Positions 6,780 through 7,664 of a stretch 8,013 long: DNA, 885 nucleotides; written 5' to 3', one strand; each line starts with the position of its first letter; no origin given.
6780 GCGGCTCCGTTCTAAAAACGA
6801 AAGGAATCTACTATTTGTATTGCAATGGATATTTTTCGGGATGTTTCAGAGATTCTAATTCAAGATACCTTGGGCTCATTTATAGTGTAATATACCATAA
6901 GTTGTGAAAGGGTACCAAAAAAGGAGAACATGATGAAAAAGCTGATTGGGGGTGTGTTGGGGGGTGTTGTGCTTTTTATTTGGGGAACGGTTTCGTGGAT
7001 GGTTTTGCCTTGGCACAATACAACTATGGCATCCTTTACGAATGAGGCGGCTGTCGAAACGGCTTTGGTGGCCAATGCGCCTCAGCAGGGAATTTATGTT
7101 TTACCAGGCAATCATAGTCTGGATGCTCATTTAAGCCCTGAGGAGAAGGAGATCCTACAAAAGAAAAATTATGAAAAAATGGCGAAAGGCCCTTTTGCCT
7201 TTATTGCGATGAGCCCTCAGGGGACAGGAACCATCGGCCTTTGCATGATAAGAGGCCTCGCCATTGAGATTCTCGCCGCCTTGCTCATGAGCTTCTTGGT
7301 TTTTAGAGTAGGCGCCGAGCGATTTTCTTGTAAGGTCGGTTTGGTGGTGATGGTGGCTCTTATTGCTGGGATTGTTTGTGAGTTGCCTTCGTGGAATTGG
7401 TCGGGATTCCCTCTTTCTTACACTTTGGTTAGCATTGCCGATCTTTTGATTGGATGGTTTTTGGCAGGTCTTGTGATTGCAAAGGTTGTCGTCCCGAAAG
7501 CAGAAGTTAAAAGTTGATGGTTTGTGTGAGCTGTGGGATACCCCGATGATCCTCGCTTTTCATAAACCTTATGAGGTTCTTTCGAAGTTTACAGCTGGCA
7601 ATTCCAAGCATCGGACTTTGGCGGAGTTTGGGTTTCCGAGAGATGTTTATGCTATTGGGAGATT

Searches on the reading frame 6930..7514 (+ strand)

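Call 3: search_protein_families(library=pfam, proteins=[window:6930-7514:+], max_evalue=0.01)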
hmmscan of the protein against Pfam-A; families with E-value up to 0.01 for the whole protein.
window:6930-7514:+ (195 aa): 0 families

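Call 4: search_protein_families(library=ncbifam, proteins=[window:6930-7514:+], max_evalue=0.01)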
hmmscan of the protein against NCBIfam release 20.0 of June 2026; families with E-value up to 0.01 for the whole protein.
window:6930-7514:+ (195 aa): 1 family
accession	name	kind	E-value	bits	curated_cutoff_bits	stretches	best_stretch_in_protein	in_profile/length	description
TIGR00892.1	2A0113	subfamily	0.00083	18.2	586.1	1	97-146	332-381/455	monocarboxylate transporter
